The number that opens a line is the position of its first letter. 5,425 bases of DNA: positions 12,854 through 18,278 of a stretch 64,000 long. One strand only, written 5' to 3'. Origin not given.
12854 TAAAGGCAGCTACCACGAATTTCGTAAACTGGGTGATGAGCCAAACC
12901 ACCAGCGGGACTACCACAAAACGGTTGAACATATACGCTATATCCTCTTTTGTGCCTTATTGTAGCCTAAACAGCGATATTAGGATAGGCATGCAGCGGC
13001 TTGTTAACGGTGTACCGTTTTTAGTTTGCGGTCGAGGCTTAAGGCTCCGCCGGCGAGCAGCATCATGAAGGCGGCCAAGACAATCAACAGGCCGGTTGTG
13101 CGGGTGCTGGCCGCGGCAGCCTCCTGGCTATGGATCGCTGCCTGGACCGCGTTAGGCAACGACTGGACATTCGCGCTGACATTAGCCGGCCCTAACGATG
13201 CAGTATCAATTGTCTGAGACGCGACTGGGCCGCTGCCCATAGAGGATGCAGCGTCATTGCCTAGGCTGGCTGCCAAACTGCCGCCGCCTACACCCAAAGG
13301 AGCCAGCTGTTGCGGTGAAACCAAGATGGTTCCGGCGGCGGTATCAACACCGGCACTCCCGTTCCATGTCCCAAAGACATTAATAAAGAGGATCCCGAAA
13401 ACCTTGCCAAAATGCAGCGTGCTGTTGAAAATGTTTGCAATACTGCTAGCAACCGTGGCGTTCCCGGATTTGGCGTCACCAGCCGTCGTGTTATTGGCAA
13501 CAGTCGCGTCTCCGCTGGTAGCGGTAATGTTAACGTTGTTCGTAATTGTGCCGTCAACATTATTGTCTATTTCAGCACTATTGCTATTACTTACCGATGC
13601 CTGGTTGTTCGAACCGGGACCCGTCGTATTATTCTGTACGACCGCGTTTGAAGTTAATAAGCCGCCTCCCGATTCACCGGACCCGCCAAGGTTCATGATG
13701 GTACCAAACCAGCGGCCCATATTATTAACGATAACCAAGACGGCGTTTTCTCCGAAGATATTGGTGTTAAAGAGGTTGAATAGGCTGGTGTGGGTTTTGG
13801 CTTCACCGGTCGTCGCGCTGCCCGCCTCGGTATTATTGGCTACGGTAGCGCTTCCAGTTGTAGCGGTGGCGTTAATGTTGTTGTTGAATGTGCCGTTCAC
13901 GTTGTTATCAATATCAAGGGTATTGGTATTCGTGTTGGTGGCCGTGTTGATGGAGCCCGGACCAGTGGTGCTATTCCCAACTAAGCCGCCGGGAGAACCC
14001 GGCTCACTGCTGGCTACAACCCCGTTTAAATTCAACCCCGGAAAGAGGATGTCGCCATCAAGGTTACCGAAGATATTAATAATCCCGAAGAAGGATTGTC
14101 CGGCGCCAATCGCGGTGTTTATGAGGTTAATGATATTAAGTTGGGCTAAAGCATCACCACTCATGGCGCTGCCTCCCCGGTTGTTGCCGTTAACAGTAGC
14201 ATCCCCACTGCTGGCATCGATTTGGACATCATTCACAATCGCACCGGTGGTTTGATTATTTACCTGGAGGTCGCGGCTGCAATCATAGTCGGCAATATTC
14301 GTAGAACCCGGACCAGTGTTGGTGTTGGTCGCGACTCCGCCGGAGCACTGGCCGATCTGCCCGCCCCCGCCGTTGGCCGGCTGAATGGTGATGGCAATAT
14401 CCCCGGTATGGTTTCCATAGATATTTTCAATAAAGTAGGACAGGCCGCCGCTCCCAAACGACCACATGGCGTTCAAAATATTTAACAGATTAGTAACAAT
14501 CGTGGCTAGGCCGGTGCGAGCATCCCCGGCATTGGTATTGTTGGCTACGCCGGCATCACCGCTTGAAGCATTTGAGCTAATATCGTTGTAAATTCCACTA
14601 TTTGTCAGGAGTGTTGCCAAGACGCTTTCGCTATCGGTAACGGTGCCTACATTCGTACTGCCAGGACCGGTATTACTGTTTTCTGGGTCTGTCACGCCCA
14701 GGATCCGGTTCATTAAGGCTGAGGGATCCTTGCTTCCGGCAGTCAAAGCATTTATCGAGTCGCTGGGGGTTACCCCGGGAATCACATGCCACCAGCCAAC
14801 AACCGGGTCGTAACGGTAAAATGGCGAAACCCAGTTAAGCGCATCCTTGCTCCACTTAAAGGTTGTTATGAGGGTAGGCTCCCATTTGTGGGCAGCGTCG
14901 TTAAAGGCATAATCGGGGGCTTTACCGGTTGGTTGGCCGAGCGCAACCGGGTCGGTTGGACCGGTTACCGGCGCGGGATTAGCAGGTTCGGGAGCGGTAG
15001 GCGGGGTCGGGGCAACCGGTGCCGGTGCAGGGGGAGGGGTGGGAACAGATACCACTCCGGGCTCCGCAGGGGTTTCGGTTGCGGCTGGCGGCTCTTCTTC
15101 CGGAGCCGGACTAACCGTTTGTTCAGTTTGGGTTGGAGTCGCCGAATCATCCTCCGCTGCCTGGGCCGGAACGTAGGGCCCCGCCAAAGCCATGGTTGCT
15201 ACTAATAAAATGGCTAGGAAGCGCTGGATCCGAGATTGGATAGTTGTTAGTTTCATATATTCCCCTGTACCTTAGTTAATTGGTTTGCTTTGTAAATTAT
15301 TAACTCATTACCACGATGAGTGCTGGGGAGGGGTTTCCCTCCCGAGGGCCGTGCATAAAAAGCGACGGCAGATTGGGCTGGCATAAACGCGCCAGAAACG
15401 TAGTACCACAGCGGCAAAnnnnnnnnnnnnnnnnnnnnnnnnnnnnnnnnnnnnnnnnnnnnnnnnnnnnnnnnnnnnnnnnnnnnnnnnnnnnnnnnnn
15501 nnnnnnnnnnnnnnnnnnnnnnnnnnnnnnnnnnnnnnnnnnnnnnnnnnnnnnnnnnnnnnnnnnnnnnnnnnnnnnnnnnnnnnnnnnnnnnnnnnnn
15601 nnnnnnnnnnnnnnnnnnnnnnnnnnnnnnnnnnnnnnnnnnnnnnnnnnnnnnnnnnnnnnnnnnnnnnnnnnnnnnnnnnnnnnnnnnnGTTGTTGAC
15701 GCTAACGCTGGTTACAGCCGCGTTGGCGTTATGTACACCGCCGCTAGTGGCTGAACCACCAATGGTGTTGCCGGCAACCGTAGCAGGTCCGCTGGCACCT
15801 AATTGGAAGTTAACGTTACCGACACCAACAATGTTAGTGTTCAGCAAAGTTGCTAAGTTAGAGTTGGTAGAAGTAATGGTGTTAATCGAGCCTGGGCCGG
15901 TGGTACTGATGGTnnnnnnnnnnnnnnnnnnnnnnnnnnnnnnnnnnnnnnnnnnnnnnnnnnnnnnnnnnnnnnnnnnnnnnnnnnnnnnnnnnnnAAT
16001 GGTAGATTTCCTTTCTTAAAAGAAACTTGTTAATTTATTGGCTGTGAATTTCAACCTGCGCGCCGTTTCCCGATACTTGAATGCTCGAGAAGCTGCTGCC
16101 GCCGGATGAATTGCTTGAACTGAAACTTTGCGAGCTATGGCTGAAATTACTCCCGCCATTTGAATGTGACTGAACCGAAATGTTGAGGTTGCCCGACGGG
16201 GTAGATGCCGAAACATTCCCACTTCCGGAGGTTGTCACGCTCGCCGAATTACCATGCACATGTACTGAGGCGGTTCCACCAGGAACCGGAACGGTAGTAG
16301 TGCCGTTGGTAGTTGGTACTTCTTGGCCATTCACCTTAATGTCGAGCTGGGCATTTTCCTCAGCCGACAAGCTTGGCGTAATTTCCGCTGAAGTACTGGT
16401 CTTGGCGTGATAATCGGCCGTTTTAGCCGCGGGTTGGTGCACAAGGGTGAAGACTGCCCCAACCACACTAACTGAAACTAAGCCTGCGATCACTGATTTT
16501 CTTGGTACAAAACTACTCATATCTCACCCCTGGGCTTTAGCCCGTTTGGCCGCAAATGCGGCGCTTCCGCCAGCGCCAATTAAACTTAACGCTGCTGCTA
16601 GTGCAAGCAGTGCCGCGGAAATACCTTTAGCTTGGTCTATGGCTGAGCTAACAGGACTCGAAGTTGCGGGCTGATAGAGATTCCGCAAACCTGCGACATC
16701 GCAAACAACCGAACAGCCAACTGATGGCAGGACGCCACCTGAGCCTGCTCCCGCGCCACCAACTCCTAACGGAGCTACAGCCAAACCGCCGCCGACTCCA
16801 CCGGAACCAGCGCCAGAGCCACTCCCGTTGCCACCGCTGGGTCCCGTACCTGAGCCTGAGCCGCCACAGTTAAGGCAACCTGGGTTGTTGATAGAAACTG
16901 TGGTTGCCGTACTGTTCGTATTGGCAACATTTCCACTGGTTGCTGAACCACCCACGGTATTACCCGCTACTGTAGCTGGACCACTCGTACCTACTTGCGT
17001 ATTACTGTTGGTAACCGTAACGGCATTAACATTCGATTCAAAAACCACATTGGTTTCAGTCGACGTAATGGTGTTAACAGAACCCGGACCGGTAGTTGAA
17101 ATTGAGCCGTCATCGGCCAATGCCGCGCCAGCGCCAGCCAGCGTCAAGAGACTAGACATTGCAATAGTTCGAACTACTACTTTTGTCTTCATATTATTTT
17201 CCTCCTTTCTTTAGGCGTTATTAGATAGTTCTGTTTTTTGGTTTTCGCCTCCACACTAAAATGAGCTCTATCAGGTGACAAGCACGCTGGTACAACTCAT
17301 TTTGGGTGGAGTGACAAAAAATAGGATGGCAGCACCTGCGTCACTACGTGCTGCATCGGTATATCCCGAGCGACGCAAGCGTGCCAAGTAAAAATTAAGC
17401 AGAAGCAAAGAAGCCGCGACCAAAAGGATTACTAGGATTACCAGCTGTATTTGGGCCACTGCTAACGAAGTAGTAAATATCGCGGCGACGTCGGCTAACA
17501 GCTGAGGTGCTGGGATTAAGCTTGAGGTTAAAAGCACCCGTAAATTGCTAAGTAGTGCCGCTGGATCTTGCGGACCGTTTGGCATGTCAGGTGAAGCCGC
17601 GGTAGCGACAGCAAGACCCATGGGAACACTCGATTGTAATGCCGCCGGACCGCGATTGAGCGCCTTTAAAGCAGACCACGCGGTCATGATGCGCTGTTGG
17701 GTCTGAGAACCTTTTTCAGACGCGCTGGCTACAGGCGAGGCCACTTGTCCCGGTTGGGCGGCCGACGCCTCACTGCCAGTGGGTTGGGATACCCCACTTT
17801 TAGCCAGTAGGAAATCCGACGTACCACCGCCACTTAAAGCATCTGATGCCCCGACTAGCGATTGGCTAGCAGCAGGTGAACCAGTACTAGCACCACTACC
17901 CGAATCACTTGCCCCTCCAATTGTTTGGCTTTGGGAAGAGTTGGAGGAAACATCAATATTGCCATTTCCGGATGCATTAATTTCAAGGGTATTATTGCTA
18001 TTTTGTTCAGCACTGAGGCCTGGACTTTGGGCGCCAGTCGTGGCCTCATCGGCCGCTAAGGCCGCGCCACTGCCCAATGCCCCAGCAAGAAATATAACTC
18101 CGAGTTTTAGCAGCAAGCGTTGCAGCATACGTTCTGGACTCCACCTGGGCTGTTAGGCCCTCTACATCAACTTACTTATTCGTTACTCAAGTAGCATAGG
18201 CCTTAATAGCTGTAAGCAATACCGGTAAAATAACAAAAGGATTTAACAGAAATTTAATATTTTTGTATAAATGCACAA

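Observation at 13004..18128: Cluster of five secreted proteins sharing an unfamiliar TGPGS-N … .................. repeat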

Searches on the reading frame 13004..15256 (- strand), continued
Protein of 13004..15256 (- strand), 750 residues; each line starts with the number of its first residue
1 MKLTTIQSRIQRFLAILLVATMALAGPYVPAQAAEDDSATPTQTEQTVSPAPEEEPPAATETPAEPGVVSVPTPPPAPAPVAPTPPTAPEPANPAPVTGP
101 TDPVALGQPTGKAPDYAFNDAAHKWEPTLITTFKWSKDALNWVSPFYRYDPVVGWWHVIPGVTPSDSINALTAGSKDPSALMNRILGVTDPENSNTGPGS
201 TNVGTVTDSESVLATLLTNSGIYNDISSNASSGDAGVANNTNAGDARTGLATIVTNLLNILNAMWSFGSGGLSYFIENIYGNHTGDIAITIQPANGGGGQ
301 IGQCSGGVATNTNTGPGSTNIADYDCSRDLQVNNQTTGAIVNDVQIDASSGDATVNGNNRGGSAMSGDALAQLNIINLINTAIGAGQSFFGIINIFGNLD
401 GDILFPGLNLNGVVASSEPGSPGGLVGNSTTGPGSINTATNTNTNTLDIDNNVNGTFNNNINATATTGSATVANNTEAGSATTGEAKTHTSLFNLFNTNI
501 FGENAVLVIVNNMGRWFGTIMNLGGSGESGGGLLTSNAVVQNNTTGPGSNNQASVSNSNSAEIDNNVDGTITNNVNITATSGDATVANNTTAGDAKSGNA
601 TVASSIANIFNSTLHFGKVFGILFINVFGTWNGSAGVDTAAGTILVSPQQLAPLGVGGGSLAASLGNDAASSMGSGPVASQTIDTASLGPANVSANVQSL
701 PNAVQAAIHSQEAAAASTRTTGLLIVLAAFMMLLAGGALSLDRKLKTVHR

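Call 83: search_protein_families(library=ncbifam, proteins=[L002:13848-14408:-, L003:11946-12533:-, L002:13243-13824:-, L003:11328-11933:-, L002:12044-13246:-, L003:10147-11331:-], max_evalue=1)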
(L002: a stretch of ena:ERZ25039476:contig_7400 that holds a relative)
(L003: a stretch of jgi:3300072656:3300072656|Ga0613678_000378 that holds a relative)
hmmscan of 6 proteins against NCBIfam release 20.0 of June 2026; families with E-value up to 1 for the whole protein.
L002:13848-14408:- (186 aa): 1 family
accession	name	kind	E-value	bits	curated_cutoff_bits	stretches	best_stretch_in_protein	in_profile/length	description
TIGR01167.1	LPXTG_anchor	domain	0.043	14.5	15.9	1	145-170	2-26/34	LPXTG cell wall anchor domain-containing protein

L003:11946-12533:- (195 aa): 0 families

L002:13243-13824:- (193 aa): 7 families
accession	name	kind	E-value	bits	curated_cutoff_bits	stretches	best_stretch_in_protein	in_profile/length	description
NF033746.1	class_D_sortase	subfamily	6e-09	35.8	165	1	63-173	13-114/135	class D sortase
NF058671.1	sortase_SrtD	exception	3.3e-08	33.4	140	1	63-173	67-168/187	class D sortase, LPxTATN-specific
NF033748.1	class_F_sortase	subfamily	1.3e-07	31.4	166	1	59-181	10-141/155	class F sortase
TIGR01076.1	sortase_fam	subfamily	1.3e-06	28.2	39.35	1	63-174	3-112/136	sortase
TIGR03784.1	marine_sortase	equivalog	3.6e-06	26.7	158.25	1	98-173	83-156/174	class GN sortase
NF033747.1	class_E_sortase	subfamily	4.5e-06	26.7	160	1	62-177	73-193/211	class E sortase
NF033745.1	class_C_sortase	subfamily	0.0021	17.8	160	1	87-174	115-205/220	class C sortase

L003:11328-11933:- (201 aa): 6 families
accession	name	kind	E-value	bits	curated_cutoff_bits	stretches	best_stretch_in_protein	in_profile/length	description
TIGR01076.1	sortase_fam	subfamily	1.9e-09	37.4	39.35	1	70-190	3-120/136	sortase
NF058671.1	sortase_SrtD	exception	1.1e-08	34.9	140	1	69-181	66-168/187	class D sortase, LPxTATN-specific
NF033746.1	class_D_sortase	subfamily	3.1e-08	33.5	165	1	69-181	12-114/135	class D sortase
NF033747.1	class_E_sortase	subfamily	4.2e-06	26.8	160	1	65-181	69-189/211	class E sortase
TIGR03784.1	marine_sortase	equivalog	3.6e-05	23.5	158.25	1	111-181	87-156/174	class GN sortase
NF033748.1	class_F_sortase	subfamily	5.7e-05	22.8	166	1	60-184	4-136/155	class F sortase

L002:12044-13246:- (400 aa): 20 families
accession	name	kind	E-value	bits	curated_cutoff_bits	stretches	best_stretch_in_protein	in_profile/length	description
NF045692.1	OglycostaseCruG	equivalog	9.3e-11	41.3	600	1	55-246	42-238/386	2'-O-glycosyltransferase CruG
TIGR03111.1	glyc2_xrt_Gpos1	hypoth_equivalog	4.6e-10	38.9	363.95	1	9-163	10-157/439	TIGR03111 family XrtG-associated glycosyltransferase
NF007482.0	PRK10073.1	equivalog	4.9e-10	38.9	423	1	53-176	5-124/334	glycosyltransferase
TIGR03937.1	PgaC_IcaA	equivalog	6.2e-10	38.6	422.3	1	38-164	31-152/407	poly-beta-1,6-N-acetyl-D-glucosamine synthase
NF053739.1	GlytfEpsEBac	equivalog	5.5e-08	32.1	450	1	57-127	4-73/265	glycosyltransferase EpsE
NF047683.1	TeichurnBiosyTuaG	equivalog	8e-08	32.2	400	1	51-159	3-108/252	teichuronic acid biosynthesis protein TuaG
TIGR03469.1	HpnB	hypoth_equivalog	8.5e-08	31.6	379.25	1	17-176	10-174/386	hopene-associated glycosyltransferase HpnB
NF050050.1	ProtGlycPglI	equivalog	3.4e-07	29.9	500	1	54-168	2-114/306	GalNAc(5)-diNAcBac-PP-undecaprenol beta-1,3-glucosyltransferase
NF038299.1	EPS_HpsN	equivalog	1.9e-06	27.1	425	1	55-164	2-108/317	hormogonium polysaccharide biosynthesis glycosyltransferase HpsN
TIGR04283.1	glyco_like_mftF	equivalog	2.5e-06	27.2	182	1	56-181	1-116/221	TIGR04283 family arsenosugar biosynthesis glycosyltransferase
NF007986.1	PRK10714.1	equivalog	2.5e-05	23.5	529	1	74-169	29-121/316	undecaprenyl-phosphate 4-deoxy-4-formamido-L-arabinose transferase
TIGR03965.1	mycofact_glyco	equivalog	2.9e-05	23.1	280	1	44-162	64-179/467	mycofactocin biosynthesis glycosyltransferase MftF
NF038302.1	EPS_HpsE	equivalog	4.6e-05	22.5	300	1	56-160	3-109/307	hormogonium polysaccharide biosynthesis glycosyltransferase HpsE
NF010496.0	PRK13915.1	equivalog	0.0001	21.5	262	1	55-147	32-126/307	glucosyl-3-phosphoglycerate synthase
NF041875.1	EPS_EpsD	equivalog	0.00016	21.2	370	1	56-169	1-111/325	exopolysaccharide biosynthesis glycosyltransferase EpsD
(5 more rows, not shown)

L003:10147-11331:- (394 aa): 19 families
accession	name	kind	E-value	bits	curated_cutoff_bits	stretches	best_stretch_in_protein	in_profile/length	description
TIGR03937.1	PgaC_IcaA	equivalog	2.4e-11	43.2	422.3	1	44-193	33-180/407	poly-beta-1,6-N-acetyl-D-glucosamine synthase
NF050050.1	ProtGlycPglI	equivalog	2e-07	30.7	500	1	57-147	3-91/306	GalNAc(5)-diNAcBac-PP-undecaprenol beta-1,3-glucosyltransferase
NF007482.0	PRK10073.1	equivalog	2.2e-07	30.2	423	1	56-115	6-65/334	glycosyltransferase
NF053739.1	GlytfEpsEBac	equivalog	7.1e-07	28.5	450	1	58-134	3-77/265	glycosyltransferase EpsE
TIGR03965.1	mycofact_glyco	equivalog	1.3e-06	27.6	280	1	47-203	66-219/467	mycofactocin biosynthesis glycosyltransferase MftF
NF045692.1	OglycostaseCruG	equivalog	5.9e-06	25.5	600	1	37-113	24-98/386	2'-O-glycosyltransferase CruG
TIGR03111.1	glyc2_xrt_Gpos1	hypoth_equivalog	1.5e-05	23.9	363.95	1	13-174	9-166/439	TIGR03111 family XrtG-associated glycosyltransferase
NF047683.1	TeichurnBiosyTuaG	equivalog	1.8e-05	24.6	400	1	53-147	3-94/252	teichuronic acid biosynthesis protein TuaG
TIGR03469.1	HpnB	hypoth_equivalog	3.6e-05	22.9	379.25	1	44-116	30-106/386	hopene-associated glycosyltransferase HpnB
TIGR04283.1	glyco_like_mftF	equivalog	7.1e-05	22.5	182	1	58-164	1-97/221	TIGR04283 family arsenosugar biosynthesis glycosyltransferase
NF038302.1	EPS_HpsE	equivalog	8.4e-05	21.7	300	1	81-170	29-117/307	hormogonium polysaccharide biosynthesis glycosyltransferase HpsE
NF007453.0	PRK10018.1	equivalog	0.00028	20.6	382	1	55-165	5-109/280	colanic acid biosynthesis glycosyltransferase WcaA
NF041875.1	EPS_EpsD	equivalog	0.00061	19.3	370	1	58-153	1-93/325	exopolysaccharide biosynthesis glycosyltransferase EpsD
TIGR04017.1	WcaA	equivalog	0.00088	18.9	495.75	1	55-165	4-108/279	colanic acid biosynthesis glycosyltransferase WcaA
NF038299.1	EPS_HpsN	equivalog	0.0021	17.1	425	1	57-148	2-90/317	hormogonium polysaccharide biosynthesis glycosyltransferase HpsN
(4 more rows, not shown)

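Call 86: find_homologous_proteins(query=A4, max_evalue=1e-10)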
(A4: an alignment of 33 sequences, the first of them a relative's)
Query A4 (33 sequences) (678 aa, profile of the alignment): 1148 proteins with E <= 1e-10 among 8000 candidates; the best 120 are listed.
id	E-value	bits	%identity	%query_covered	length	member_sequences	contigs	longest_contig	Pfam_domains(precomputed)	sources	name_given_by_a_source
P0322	0.0e+0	1071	43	72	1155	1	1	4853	-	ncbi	-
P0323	2.0e-245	835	48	100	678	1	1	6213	-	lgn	-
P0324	5.0e-245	833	48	100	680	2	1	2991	-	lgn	-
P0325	5.0e-245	833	48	98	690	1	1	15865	-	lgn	-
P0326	4.4e-244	830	50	93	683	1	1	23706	-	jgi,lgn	-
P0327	2.0e-243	828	52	72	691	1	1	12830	-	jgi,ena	-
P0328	4.9e-243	827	48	83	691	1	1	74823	-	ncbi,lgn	-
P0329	1.0e-242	826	47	86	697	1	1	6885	-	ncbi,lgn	-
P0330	5.4e-242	823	44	100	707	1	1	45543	-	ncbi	-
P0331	1.1e-241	822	47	100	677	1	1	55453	-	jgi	jgi:hypothetical protein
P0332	1.3e-241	822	48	98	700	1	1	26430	-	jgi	-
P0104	3.4e-241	821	51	84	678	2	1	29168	-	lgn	-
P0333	4.1e-241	821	47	85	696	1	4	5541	-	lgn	-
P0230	1.5e-240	819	41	91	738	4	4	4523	-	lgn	-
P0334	1.8e-240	818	49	88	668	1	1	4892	-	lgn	-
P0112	1.2e-232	793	42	91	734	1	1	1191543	-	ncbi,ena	-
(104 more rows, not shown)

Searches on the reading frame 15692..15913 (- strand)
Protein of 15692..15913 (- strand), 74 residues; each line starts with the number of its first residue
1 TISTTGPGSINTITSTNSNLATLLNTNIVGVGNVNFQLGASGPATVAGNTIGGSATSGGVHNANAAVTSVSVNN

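Call 53: search_protein_representatives(alignment_id=A3)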
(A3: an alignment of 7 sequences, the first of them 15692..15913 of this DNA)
Query: 7 sequences, 74 profile positions. Proteins with E-value up to 0.001 (for the whole library): 1534; up to 1e-10: 766; up to 1e-30: 132. The best 150 are listed.
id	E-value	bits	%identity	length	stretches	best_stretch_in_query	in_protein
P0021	5.0e-63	225.3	-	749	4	1-71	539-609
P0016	2.0e-61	220.1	-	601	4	2-74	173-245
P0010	2.8e-58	210.1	-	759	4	3-74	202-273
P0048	4.8e-56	202.9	-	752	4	2-73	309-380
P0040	1.0e-55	201.8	-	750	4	1-73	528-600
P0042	1.3e-52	191.9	-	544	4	1-71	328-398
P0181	8.8e-51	186.0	-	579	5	4-73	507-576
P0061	2.3e-49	181.5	-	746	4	1-68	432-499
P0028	3.9e-49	180.8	-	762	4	1-71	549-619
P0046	4.1e-49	180.7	-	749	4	1-73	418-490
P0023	2.0e-47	175.3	-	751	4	1-73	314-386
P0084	2.8e-46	171.6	-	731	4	2-72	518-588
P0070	3.2e-46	171.4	-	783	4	2-73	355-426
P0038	4.4e-46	171.0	-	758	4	1-72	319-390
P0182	8.3e-46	170.1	-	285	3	3-72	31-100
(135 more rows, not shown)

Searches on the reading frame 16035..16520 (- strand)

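Call 3: search_protein_families(library=pfam, proteins=[window:16035-16520:-], max_evalue=1)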
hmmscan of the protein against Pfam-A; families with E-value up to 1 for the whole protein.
window:16035-16520:- (161 aa): 2 families
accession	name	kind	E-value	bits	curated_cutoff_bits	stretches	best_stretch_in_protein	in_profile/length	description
PF12597.13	Cox20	-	0.14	12.4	25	1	7-39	26-58/101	Cytochrome c oxidase assembly protein COX20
PF12733.13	Cadherin-like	-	0.48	11.3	24.2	1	40-97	24-78/89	Cadherin-like beta sandwich domain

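Call 4: search_protein_families(library=ncbifam, proteins=[window:16035-16520:-], max_evalue=1)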
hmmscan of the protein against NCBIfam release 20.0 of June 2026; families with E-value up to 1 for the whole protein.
window:16035-16520:- (161 aa): 0 families

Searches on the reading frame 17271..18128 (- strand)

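Call 3: search_protein_families(library=pfam, proteins=[window:17271-18128:-], max_evalue=1)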
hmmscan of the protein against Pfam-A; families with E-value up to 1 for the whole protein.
window:17271-18128:- (285 aa): 0 families

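Call 4: search_protein_families(library=ncbifam, proteins=[window:17271-18128:-], max_evalue=1)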
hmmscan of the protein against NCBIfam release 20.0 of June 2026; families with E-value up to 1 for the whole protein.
window:17271-18128:- (285 aa): 1 family
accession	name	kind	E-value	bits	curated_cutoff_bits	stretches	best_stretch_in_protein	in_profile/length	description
NF006295.0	PRK08482.1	equivalog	0.059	13.9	135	1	7-40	38-70/105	F0F1 ATP synthase subunit C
